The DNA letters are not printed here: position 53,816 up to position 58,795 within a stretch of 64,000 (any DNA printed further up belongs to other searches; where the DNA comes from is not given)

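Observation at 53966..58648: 1560-aa fusion of an AMP-forming adenylation enzyme, a ~780-aa unknown region and a GNAT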

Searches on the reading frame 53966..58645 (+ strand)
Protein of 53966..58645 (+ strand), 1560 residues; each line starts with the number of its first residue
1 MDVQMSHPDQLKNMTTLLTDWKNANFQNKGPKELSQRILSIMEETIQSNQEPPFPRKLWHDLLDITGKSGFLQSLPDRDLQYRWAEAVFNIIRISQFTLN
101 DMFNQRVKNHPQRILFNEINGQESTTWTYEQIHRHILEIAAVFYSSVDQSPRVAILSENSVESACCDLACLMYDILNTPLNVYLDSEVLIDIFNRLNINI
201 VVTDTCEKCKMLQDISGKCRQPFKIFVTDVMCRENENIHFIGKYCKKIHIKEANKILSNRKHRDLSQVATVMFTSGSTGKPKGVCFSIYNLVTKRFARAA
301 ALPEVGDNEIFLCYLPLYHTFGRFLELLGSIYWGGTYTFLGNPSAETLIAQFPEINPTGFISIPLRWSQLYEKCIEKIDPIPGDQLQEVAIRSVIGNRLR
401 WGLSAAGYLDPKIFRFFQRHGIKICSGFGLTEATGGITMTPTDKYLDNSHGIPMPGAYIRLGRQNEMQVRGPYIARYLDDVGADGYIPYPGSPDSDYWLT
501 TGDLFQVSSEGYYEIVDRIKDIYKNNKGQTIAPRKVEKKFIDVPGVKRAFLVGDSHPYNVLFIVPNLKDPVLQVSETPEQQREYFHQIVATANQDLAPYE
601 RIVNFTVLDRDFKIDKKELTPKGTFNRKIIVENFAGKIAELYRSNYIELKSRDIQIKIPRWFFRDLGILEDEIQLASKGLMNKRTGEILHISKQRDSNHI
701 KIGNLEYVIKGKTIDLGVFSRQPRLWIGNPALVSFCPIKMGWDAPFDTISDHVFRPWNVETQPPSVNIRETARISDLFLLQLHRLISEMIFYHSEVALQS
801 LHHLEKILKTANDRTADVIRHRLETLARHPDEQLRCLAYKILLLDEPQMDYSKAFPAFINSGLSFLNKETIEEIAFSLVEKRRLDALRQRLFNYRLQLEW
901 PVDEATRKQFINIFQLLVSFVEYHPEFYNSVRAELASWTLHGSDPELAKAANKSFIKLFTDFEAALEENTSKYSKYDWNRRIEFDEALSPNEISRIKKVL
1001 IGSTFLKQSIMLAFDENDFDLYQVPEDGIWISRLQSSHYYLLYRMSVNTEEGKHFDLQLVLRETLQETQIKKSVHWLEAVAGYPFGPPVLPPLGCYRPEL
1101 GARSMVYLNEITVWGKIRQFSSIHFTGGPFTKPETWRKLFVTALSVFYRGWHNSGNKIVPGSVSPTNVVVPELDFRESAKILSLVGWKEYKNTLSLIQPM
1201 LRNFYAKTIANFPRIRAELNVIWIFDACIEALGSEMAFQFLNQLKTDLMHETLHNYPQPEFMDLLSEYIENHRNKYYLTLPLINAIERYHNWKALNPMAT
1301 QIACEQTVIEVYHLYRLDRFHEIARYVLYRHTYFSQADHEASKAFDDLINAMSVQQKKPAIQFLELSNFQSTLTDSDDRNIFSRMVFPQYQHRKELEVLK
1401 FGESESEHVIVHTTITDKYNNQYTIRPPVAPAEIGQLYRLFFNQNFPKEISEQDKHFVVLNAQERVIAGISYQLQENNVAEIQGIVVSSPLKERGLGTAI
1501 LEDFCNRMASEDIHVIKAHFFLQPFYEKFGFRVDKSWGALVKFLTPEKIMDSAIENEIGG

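Call 4: search_protein_families(library=pfam, proteins=[window:53966-58645:+], max_evalue=1)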
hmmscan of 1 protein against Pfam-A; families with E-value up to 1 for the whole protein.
window:53966-58645:+ (1560 aa): 7 families
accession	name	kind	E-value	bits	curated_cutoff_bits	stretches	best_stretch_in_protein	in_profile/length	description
PF00501.34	AMP-binding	-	1.5e-47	162.7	29.9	1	103-468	1-362/384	AMP-binding enzyme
PF23562.2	AMP-binding_C_3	-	2.2e-09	38.2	20.8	1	527-644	8-122/124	AMP-binding enzyme C-terminal domain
PF13673.13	Acetyltransf_10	-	2.9e-09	37.4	23.6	1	1442-1534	18-110/128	Acetyltransferase (GNAT) domain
PF00583.31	Acetyltransf_1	-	8.8e-09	36.1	20.7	1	1445-1531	27-116/116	Acetyltransferase (GNAT) family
PF13508.13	Acetyltransf_7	-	3e-06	28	27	1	1454-1532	2-83/84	Acetyltransferase (GNAT) domain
PF14542.12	Acetyltransf_CG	-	0.014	15.9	30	1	1462-1517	7-62/80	GCN5-related N-acetyl-transferase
PF16295.10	TetR_C_10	-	0.14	12.9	28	0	892-922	8-38/132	Tetracyclin repressor-like, C-terminal domain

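Call 5: search_protein_families(library=ncbifam, proteins=[window:53966-58645:+], max_evalue=1)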
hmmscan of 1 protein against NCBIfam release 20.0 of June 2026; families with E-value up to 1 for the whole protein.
window:53966-58645:+ (1560 aa): 96 families (the best 25 are shown)
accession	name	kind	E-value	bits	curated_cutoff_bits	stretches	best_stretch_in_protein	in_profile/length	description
NF004837.0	PRK06187.1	subfamily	6.4e-46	156.7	476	1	96-554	7-456/531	long-chain-fatty-acid--CoA ligase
NF038343.1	ligase_FadD11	exception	1.7e-33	115.9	950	2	386-644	315-583/585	fatty acid--CoA ligase FadD11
NF006182.0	PRK08316.1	subfamily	2.3e-30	105.6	663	2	94-371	8-275/523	fatty acyl-CoA synthetase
TIGR01923.1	menE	equivalog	5.8e-29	101.2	330.15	2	128-323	1-169/442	o-succinylbenzoate--CoA ligase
NF041592.1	carboxyl_red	equivalog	5.4e-27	93.9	1300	2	124-434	75-409/1160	carboxylic acid reductase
NF005801.1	PRK07656.1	equivalog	6.2e-27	94.4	657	2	424-553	308-436/500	FadD3 family acyl-CoA ligase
NF004114.0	PRK05605.1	equivalog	2.2e-26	92.3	766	1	251-554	208-503/575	long-chain-fatty-acid--CoA ligase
NF006572.0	PRK09088.1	equivalog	4.1e-26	91.7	696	2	107-336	11-209/491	acyl-CoA synthetase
NF005714.0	PRK07529.1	subfamily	1.3e-25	89.9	632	1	103-554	36-509/640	acyl-CoA synthetase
NF009232.0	PRK12582.1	subfamily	1.8e-25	89.3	777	1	98-644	50-615/624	acyl-CoA synthetase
NF005702.0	PRK07514.1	subfamily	6.9e-25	87.4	558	1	102-557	5-437/506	malonyl-CoA synthase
NF006134.1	PRK08279.1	equivalog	5.3e-23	81.4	625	2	91-338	38-279/605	long-chain-acyl-CoA synthetase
NF004511.1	PRK05852.1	equivalog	1.1e-22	80.4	650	1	99-558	1-442/505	FadD7 family fatty acid--CoA ligase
TIGR03098.1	ligase_PEP_1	hypoth_equivalog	2.4e-22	79.1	592.35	2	122-375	21-270/517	acyl-CoA ligase (AMP-forming), exosortase A system-associated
NF052269.1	Staph_lig_FadD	equivalog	8.4e-22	77.2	650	1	101-557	4-430/499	long-chain-fatty-acid--CoA ligase FadD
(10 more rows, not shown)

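Call 6: find_homologous_proteins(query=window:53966-58645:+)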
Query window:53966-58645:+ (1560 aa): 2640 proteins with E <= 0.001 among 7651 candidates; the best 120 are listed.
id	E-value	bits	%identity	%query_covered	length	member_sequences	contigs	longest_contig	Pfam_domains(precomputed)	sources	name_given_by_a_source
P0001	0.0e+0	3632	100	100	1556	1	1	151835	PF13673.14,PF13508.14,PF00501.35,PF23562.3,PF00583.32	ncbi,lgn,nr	ncbi:GNAT family N-acetyltransferase [bacterium]|nr:GNAT family N-acetyltransferase [bacterium]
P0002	0.0e+0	3036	83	99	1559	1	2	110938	PF13673.14,PF13508.14,PF00501.35,PF23562.3,PF00583.32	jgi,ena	-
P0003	0.0e+0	2759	75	100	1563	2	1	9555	PF13673.14,PF00501.35,PF23562.3,PF00583.32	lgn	-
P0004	0.0e+0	2640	72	99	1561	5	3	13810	PF13673.14,PF13508.14,PF00501.35,PF23562.3,PF00583.32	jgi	jgi:long-chain acyl-CoA synthetase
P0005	0.0e+0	2590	71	99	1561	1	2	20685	PF13673.14,PF13508.14,PF00501.35,PF23562.3,PF00583.32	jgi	jgi:long-chain acyl-CoA synthetase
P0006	0.0e+0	2469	67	99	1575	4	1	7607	PF13673.14,PF13508.14,PF00501.35,PF23562.3,PF00583.32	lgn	-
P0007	0.0e+0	2417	66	99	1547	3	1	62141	PF13673.14,PF13508.14,PF00501.35,PF23562.3,PF00583.32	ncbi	-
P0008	0.0e+0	2408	65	99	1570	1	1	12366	PF13673.14,PF00501.35,PF23562.3,PF00583.32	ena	-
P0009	0.0e+0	2375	64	100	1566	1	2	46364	PF13673.14,PF00501.35,PF23562.3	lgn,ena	-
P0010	0.0e+0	2310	64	99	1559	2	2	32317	PF13673.14,PF13508.14,PF00501.35,PF23562.3,PF00583.32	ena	-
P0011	0.0e+0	2255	63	99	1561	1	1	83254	PF13673.14,PF13508.14,PF00501.35,PF23562.3,PF00583.32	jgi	jgi:long-subunit acyl-CoA synthetase (AMP-forming)/N-acetylglutamate synthase-like GNAT family acety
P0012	0.0e+0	2094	58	99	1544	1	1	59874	PF00501.35,PF23562.3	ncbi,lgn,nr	ncbi:GNAT family N-acetyltransferase [bacterium]|nr:GNAT family N-acetyltransferase [bacterium]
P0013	0.0e+0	2081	57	99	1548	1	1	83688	PF13673.14,PF00501.35,PF23562.3,PF00583.32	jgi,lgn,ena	-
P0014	0.0e+0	2080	57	99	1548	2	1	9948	PF13673.14,PF13508.14,PF00501.35,PF23562.3,PF00583.32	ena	-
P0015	0.0e+0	1882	53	98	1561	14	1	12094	PF00501.35,PF00583.32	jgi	jgi:long-chain acyl-CoA synthetase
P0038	0.0e+0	1756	50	99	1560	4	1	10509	PF00501.35,PF23562.3,PF00583.32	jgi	jgi:long-chain acyl-CoA synthetase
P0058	0.0e+0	1726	50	97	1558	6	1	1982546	PF00501.35,PF23562.3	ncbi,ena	-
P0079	0.0e+0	1697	49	97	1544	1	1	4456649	PF13508.14,PF00501.35,PF23562.3,PF14542.13,PF00583.32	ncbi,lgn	ncbi:MAG: GNAT family N-acetyltransferase [Candidatus Zixiibacteriota bacterium]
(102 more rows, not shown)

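Call 18: find_encoding_contigs(protein=P0058, flank=8000, max_places=2)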
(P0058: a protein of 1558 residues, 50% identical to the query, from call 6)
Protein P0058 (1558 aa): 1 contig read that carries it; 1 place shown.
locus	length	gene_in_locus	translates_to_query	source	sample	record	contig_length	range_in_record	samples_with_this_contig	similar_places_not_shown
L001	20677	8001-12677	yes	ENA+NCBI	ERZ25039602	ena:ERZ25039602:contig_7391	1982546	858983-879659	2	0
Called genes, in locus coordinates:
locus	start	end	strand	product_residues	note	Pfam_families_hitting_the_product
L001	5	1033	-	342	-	PF00365:PFK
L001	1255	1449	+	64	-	PF12728:HTH_17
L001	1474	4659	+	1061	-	PF08447:PAS_3, PF08448:PAS_4, PF00989:PAS, PF13426:PAS_9, PF00989:PAS, PF08447:PAS_3, PF13426:PAS_9, PF07568:HisKA_2, +8 more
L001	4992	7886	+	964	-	PF00989:PAS, PF08448:PAS_4, PF13426:PAS_9, PF00989:PAS, PF08448:PAS_4, PF13426:PAS_9, PF00989:PAS, PF08448:PAS_4, +6 more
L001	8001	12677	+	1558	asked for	PF00501:AMP-binding, PF23562:AMP-binding_C_3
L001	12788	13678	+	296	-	PF00763:THF_DHG_CYH, PF02882:THF_DHG_CYH_C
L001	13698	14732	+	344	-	PF00586:AIRS, PF02769:AIRS_C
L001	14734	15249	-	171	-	PF14522:Cytochrome_C7 (faint), PF13435:Cytochrome_C554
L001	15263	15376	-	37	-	PF01578:Cytochrom_C_asm (weak)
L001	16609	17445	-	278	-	PF05140:ResB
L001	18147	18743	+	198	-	PF01855:POR_N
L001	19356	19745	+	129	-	PF02775:TPP_enzyme_C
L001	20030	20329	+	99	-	PF01558:POR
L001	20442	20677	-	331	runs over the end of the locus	-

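Call 19: find_encoding_contigs(protein=P0079, flank=8000, max_places=2)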
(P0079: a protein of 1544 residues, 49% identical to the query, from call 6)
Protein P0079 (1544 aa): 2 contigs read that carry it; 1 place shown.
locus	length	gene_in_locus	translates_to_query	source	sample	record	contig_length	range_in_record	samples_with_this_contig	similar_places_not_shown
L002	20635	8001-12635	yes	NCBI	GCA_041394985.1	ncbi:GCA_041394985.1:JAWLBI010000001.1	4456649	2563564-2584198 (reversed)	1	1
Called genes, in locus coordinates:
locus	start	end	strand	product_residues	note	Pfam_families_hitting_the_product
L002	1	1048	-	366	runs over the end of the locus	PF00263:Secretin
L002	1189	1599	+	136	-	PF08915:tRNA-Thr_ED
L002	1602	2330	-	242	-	PF00753:Lactamase_B, PF23023:Anti-Pycsar_Apyc1, PF12706:Lactamase_B_2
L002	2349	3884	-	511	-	PF00691:OmpA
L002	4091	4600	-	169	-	PF02915:Rubrerythrin, PF07875:Coat_F (weak), PF09537:DUF2383 (faint), PF13668:Ferritin_2, PF22277:EncFtn-like (faint)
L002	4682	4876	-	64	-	PF12669:FeoB_associated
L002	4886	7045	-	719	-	PF00009:GTP_EFTU (weak), PF01926:MMR_HSR1, PF02421:FeoB_N, PF09439:SRPRB (weak), PF17910:FeoB_Cyto, PF07670:Gate, PF07664:FeoB_C, PF07670:Gate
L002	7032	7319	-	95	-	PF04023:FeoA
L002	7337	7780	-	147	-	PF01475:FUR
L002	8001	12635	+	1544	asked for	PF00501:AMP-binding, PF23562:AMP-binding_C_3, PF00583:Acetyltransf_1, PF13508:Acetyltransf_7 (weak), PF14542:Acetyltransf_CG (faint)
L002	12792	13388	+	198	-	PF13036:LpoB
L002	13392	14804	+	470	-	-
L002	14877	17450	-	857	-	PF04389:Peptidase_M28, PF00404:Dockerin_1 (weak)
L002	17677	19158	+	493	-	PF00578:AhpC-TSA, PF08534:Redoxin, PF00085:Thioredoxin, PF13098:Thioredoxin_2 (weak), PF13905:Thioredoxin_8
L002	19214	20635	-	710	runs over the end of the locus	PF09371:Tex_N, PF22706:Tex_central_region, PF16921:Tex_YqgF, PF14635:HHH_7, PF12836:HHH_3, PF17674:HHH_9, PF00575:S1, PF23459:S1_RRP5, +1 more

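Call 84: search_protein_families(library=padloc, proteins=[window:53966-58645:+], max_evalue=0.01)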
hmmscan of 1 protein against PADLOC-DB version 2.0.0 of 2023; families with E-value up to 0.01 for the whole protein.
window:53966-58645:+ (1560 aa): 0 families
